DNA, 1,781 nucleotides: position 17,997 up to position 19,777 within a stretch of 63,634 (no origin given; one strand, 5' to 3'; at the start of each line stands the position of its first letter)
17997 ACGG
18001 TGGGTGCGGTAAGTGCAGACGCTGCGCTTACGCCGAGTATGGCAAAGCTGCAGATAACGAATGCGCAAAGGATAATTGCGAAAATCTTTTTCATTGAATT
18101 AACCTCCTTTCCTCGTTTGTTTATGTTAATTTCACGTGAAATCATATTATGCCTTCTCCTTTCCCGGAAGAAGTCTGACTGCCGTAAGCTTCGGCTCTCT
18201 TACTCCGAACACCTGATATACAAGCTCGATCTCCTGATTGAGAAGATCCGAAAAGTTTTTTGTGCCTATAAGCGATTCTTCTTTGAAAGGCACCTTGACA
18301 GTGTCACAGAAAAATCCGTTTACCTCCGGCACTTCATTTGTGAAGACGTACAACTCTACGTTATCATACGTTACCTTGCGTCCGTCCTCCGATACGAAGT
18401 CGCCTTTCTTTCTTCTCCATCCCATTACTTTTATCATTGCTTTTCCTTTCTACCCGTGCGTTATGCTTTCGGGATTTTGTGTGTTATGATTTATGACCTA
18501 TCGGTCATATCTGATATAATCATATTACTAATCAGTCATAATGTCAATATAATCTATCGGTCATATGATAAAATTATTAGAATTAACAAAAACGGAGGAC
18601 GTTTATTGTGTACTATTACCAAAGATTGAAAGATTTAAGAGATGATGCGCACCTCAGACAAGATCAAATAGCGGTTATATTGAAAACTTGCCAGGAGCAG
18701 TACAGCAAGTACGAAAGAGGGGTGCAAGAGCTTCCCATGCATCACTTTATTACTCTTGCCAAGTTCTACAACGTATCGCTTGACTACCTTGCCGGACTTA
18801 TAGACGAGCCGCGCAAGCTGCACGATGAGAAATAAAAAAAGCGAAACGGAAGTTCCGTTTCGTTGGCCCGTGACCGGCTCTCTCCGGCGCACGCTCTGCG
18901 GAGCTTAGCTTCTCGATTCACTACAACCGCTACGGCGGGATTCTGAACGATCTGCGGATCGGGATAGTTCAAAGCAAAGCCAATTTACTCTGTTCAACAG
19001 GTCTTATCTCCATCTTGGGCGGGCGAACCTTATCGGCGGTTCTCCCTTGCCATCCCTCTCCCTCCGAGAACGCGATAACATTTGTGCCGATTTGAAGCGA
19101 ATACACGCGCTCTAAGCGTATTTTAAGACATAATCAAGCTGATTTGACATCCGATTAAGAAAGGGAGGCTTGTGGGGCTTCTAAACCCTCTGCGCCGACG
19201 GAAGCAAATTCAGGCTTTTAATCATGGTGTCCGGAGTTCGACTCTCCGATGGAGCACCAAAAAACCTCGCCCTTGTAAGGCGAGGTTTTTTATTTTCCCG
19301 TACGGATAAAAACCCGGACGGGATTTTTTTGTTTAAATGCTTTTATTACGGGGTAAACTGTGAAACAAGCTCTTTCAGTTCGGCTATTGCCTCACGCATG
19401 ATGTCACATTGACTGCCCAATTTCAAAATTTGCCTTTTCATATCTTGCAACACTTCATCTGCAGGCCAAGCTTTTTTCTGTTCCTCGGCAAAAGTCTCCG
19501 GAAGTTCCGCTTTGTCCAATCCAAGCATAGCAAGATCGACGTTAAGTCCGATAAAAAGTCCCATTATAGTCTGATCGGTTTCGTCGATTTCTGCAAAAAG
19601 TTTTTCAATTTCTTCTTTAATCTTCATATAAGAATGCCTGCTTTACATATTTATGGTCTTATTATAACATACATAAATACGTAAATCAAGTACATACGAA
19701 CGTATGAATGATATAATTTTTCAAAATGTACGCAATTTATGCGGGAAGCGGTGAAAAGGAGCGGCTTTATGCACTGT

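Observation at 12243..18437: Gene content and order match a Gram-positive filamentous (inovirus-like) prophage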

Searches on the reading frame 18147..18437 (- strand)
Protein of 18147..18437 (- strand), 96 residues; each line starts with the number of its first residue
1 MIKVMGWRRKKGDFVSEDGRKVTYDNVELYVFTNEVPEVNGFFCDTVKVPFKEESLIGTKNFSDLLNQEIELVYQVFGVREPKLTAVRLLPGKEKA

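Call 5: search_protein_families(library=pfam, proteins=[window:18147-18437:-], max_evalue=1)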
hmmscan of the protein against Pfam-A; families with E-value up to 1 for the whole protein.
window:18147-18437:- (96 aa): 0 families

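Call 6: search_protein_families(library=phrogs, proteins=[window:18147-18437:-], max_evalue=0.1)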
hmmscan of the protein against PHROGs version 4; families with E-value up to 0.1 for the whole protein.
window:18147-18437:- (96 aa): 0 families

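Call 34: find_homologous_proteins(query=window:18147-18437:-, max_evalue=0.001)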
Query window:18147-18437:- (96 aa): 4 proteins with E <= 0.001 among 6 candidates.
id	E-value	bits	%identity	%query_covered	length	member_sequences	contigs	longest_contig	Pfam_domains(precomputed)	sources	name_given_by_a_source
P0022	3.8e-56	205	99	100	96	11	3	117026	-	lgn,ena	-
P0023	1.3e-49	184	88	100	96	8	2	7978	-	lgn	-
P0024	5.6e-37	144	68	100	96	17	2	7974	-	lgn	-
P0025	3.2e-35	138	67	100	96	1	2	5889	-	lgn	-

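Call 45: predict_structure(alignment_id=A3)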
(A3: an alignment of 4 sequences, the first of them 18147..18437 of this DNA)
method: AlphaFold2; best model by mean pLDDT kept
length: 96 residues; sequences in the alignment: 4
mean_pLDDT: 50.2   pTM: 0.34
mean pLDDT of the five models: 50.2, 47.7, 41.1, 40.4, 39.5
residues with pLDDT >= 90: 0; 70-90: 2; 50-70: 49; < 50: 45
segments of 3 or more residues with pLDDT < 50: 35-59, 74-86, 92-96
pLDDT, mean of each block of 10 residues (from residue 1): 60 65 59 43 37 46 56 46 46 39
secondary structure, 60 per line:
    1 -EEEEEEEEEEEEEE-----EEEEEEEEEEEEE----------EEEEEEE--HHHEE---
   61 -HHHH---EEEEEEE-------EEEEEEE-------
elements in order: E2-15 E21-33 E44-50 H62-65 E69-75 E83-89
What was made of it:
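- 18147..18437 (-): 96-aa soluble beta-rich protein; candidate gene-V-like ssDNA-binding protein. AF2 gives an all-beta model at pLDDT 50 (call 45).
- On Ff gene V protein-like ssDNA-binding protein: pLDDT 50 (call 45).
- The SSB model has a pLDDT of 50 (call 45).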

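Call 48: search_solved_structures(query=A3, max_evalue=10)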
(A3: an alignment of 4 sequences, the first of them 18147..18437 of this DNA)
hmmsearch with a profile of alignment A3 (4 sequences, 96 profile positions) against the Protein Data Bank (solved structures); distinct sequences matched with E-value up to 10: 1.
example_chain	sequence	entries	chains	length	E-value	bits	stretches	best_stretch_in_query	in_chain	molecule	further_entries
4x3n_A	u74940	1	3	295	0.63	13.6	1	36-76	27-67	Calcium-regulated actin-bundling protein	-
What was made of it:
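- On Ff gene V protein-like ssDNA-binding protein: There is no sequence hit (calls 5, 48).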

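Call 50: fold_search(model_id=the predicted structure, library=pdb)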
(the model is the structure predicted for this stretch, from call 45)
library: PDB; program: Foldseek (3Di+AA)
matches with E <= 10: 558; with E <= 0.001: 0
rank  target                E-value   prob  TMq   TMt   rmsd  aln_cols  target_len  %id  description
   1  1vqe                  1.5e-01  0.87  0.42  0.45   5.1        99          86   16  GENE V PROTEIN MUTANT WITH VAL 35 REPLACED BY ILE 35 AND ILE 47 REPLACED BY MET 47 (V35I, I47M) (released 1997-02-12)
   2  1vqa                  1.5e-01  0.87  0.43  0.45   5.1        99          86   16  GENE V PROTEIN MUTANT WITH VAL 35 REPLACED BY ALA 35 AND ILE 47 REPLACED BY LEU 47 (V35A, I47L) (released 1997-02-12)
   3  1yhb                  1.6e-01  0.87  0.44  0.46   5.1       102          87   19  CRYSTAL STRUCTURES OF Y41H AND Y41F MUTANTS OF GENE V PROTEIN FROM FF PHAGE SUGGEST POSSIBLE PROTEIN-PROTEIN INTERACTION (released 1994-06-22)
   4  1vqg                  1.6e-01  0.85  0.42  0.45   5.1        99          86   17  GENE V PROTEIN MUTANT WITH ILE 47 REPLACED BY LEU 47 (I47L) (released 1997-02-12)
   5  1ae3                  1.7e-01  0.91  0.45  0.48   5.1        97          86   18  MUTANT R82C OF GENE V PROTEIN (SINGLE-STRANDED DNA BINDING PROTEIN) (released 1997-09-04)
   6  1vqd                  1.7e-01  0.85  0.42  0.45   5.1        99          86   16  GENE V PROTEIN MUTANT WITH VAL 35 REPLACED BY ILE 35 AND ILE 47 REPLACED BY LEU 47 (V35I, I47L) (released 1997-02-12)
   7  1vqb                  1.8e-01  0.84  0.42  0.45   5.1        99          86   17  GENE V PROTEIN (SINGLE-STRANDED DNA BINDING PROTEIN) (released 1997-02-12)
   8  1vqh                  1.9e-01  0.84  0.42  0.45   5.1        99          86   17  GENE V PROTEIN MUTANT WITH ILE 47 REPLACED BY MET 47 (I47M) (released 1997-02-12)
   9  1vqi                  2.0e-01  0.82  0.42  0.45   5.1        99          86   18  GENE V PROTEIN MUTANT WITH ILE 47 REPLACED BY VAL 47 (I47V) (released 1997-02-12)
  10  1vqf                  2.2e-01  0.82  0.42  0.45   5.1        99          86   17  GENE V PROTEIN MUTANT WITH VAL 35 REPLACED BY ILE 35 AND ILE 47 REPLACED BY VAL 47 (V35I, I47V) (released 1997-02-12)
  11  1vqc                  2.3e-01  0.82  0.42  0.46   5.1        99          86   16  GENE V PROTEIN MUTANT WITH VAL 35 REPLACED BY ILE 35 AND ILE 47 REPLACED BY PHE 47 (V35I, I47F) (released 1997-02-12)
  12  1vqj                  2.4e-01  0.80  0.42  0.45   5.1        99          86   16  GENE V PROTEIN MUTANT WITH VAL 35 REPLACED BY ILE 35 (V35I) (released 1997-02-12)
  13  1ae2                  3.6e-01  0.72  0.42  0.45   5.1        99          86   17  MUTANT L32R OF GENE V PROTEIN (SINGLE-STRANDED DNA BINDING PROTEIN) (released 1997-09-04)
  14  1gkh                  4.0e-01  0.47  0.39  0.41   5.5       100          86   19  MUTANT K69H OF GENE V PROTEIN (SINGLE-STRANDED DNA BINDING PROTEIN) (released 1997-09-04)
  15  1yha_A                6.6e-01  0.41  0.42  0.44   5.4       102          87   19  CRYSTAL STRUCTURES OF Y41H AND Y41F MUTANTS OF GENE V PROTEIN FROM FF PHAGE SUGGEST POSSIBLE PROTEIN-PROTEIN INTERACTI (released 1994-06-22)
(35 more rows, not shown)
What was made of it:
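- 18147..18437 (-): The top 15 Foldseek PDB hits are all Ff gene V protein, but at E 0.15 (call 50).
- On Ff gene V protein-like ssDNA-binding protein: The top 15 PDB hits are gVp, but at E 0.15-0.66 and TM 0.42-0.48 (call 50).
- The candidate SSB resembles gene V protein (call 50).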

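Call 104: search_protein_families(library=ncbifam, proteins=[window:18147-18437:-], max_evalue=0.01)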
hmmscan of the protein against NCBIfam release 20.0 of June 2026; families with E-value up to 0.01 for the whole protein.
window:18147-18437:- (96 aa): 0 families

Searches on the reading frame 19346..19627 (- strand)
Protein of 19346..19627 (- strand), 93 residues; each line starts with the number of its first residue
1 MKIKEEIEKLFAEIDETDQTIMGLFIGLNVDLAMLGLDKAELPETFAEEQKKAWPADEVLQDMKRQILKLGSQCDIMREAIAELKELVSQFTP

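Call 87: find_encoding_contigs(protein=window:19346-19627:-, flank=6000, max_places=10)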
Protein window:19346-19627:- (93 aa): 24 contigs read that carry it; 10 places shown.
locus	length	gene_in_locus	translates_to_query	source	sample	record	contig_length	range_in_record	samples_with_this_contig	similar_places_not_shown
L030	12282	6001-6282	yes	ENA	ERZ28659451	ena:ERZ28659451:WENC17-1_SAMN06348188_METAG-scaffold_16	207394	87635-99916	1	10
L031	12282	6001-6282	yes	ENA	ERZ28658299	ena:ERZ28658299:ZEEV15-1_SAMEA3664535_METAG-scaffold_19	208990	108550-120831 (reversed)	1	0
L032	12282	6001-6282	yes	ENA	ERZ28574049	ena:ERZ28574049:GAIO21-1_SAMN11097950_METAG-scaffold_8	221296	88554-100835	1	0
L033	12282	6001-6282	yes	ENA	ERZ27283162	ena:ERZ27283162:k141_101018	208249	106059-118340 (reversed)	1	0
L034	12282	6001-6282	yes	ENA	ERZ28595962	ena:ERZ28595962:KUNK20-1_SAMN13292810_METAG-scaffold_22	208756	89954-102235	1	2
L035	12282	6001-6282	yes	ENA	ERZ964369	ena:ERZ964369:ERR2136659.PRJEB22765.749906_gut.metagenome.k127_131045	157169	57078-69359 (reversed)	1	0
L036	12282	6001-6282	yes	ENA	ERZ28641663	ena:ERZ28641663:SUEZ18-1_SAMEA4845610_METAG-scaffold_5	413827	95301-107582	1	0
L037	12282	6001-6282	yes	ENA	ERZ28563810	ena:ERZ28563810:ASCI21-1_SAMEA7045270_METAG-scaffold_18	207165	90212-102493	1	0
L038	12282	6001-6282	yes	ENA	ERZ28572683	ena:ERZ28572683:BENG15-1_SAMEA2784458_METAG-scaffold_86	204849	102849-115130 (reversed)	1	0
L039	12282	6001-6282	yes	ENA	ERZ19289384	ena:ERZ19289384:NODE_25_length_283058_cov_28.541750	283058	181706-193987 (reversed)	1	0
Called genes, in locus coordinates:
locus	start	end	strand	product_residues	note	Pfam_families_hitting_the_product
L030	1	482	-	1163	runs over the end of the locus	PF00580:UvrD-helicase, PF01443:Viral_helicase1 (faint), PF13245:AAA_19, PF13538:UvrD_C_2 (faint), PF13361:UvrD_C, PF12705:PDDEXK_1 (weak)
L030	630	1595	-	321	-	PF01116:F_bP_aldolase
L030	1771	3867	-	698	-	PF01138:RNase_PH, PF03725:RNase_PH_C, PF03726:PNPase, PF01138:RNase_PH, PF00013:KH_1, PF00575:S1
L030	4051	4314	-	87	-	PF00312:Ribosomal_S15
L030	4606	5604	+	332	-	PF04041:Glyco_hydro_130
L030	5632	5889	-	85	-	PF12844:HTH_19, PF13560:HTH_31, PF01381:HTH_3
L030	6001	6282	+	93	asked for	-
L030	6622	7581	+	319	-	PF01551:Peptidase_M23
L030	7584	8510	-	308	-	PF13228:DUF4037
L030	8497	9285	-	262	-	PF13424:TPR_12 (weak), PF12688:TPR_5 (faint), PF07719:TPR_2 (faint), PF13374:TPR_10 (faint), PF13424:TPR_12 (weak)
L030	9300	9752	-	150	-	-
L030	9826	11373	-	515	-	PF01554:MatE (faint), PF01943:Polysacc_synt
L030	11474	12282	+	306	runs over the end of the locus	PF02588:YitT_membrane, PF10035:DUF2179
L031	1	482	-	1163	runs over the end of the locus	PF00580:UvrD-helicase, PF01443:Viral_helicase1 (faint), PF13245:AAA_19, PF13538:UvrD_C_2 (faint), PF13361:UvrD_C, PF12705:PDDEXK_1 (weak)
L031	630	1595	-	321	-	PF01116:F_bP_aldolase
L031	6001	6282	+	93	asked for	-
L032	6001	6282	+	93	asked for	-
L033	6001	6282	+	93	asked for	-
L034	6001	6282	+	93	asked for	-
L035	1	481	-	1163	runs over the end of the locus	PF00580:UvrD-helicase, PF01443:Viral_helicase1 (faint), PF13245:AAA_19, PF13538:UvrD_C_2 (faint), PF13361:UvrD_C, PF12705:PDDEXK_1 (weak)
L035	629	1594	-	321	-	PF01116:F_bP_aldolase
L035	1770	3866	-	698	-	PF01138:RNase_PH, PF03725:RNase_PH_C, PF03726:PNPase, PF01138:RNase_PH, PF00013:KH_1, PF00575:S1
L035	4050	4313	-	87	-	PF00312:Ribosomal_S15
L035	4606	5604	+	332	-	PF04041:Glyco_hydro_130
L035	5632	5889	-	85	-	PF12844:HTH_19, PF13560:HTH_31, PF01381:HTH_3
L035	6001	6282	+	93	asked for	-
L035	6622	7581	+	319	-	PF01551:Peptidase_M23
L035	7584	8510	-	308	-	PF13228:DUF4037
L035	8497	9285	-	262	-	PF13424:TPR_12 (weak), PF12688:TPR_5 (faint), PF07719:TPR_2 (faint), PF13374:TPR_10 (faint), PF13424:TPR_12 (weak)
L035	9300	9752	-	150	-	-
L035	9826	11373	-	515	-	PF01554:MatE (faint), PF01943:Polysacc_synt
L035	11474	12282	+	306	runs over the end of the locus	PF02588:YitT_membrane, PF10035:DUF2179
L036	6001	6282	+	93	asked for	-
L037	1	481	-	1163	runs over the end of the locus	PF00580:UvrD-helicase, PF01443:Viral_helicase1 (faint), PF13245:AAA_19, PF13538:UvrD_C_2 (faint), PF13361:UvrD_C, PF12705:PDDEXK_1 (weak)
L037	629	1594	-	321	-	PF01116:F_bP_aldolase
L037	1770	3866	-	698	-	PF01138:RNase_PH, PF03725:RNase_PH_C, PF03726:PNPase, PF01138:RNase_PH, PF00013:KH_1, PF00575:S1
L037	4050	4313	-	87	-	PF00312:Ribosomal_S15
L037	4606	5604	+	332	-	PF04041:Glyco_hydro_130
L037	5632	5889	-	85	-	PF12844:HTH_19, PF13560:HTH_31, PF01381:HTH_3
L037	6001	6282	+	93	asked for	-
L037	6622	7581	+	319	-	PF01551:Peptidase_M23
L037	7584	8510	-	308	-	PF13228:DUF4037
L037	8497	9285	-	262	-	PF13424:TPR_12 (weak)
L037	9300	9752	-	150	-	-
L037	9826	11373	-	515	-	PF01554:MatE (faint), PF01943:Polysacc_synt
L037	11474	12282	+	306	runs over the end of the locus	PF02588:YitT_membrane, PF10035:DUF2179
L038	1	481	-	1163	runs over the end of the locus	PF00580:UvrD-helicase, PF01443:Viral_helicase1 (faint), PF13245:AAA_19, PF13538:UvrD_C_2 (faint), PF13361:UvrD_C, PF12705:PDDEXK_1 (weak)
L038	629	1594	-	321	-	PF01116:F_bP_aldolase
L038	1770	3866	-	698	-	PF01138:RNase_PH, PF03725:RNase_PH_C, PF03726:PNPase, PF01138:RNase_PH, PF00013:KH_1, PF00575:S1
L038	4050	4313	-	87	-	PF00312:Ribosomal_S15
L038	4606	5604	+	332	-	PF04041:Glyco_hydro_130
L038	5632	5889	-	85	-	PF12844:HTH_19, PF13560:HTH_31, PF01381:HTH_3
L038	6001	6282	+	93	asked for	-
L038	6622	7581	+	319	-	PF01551:Peptidase_M23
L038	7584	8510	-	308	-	PF13228:DUF4037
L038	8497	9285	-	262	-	PF12688:TPR_5 (faint), PF13424:TPR_12 (weak), PF07719:TPR_2 (faint), PF13374:TPR_10 (faint), PF13424:TPR_12 (weak)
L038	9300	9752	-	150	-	-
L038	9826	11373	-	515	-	PF01554:MatE (faint), PF01943:Polysacc_synt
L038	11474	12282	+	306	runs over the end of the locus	PF02588:YitT_membrane, PF10035:DUF2179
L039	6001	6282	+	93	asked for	-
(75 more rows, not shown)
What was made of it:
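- The element is present in a minority of strains, as expected for recent acquisition (call 87).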

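Call 104: search_protein_families(library=ncbifam, proteins=[window:19346-19627:-], max_evalue=0.01)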
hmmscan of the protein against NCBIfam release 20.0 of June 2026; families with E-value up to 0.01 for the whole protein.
window:19346-19627:- (93 aa): 0 families
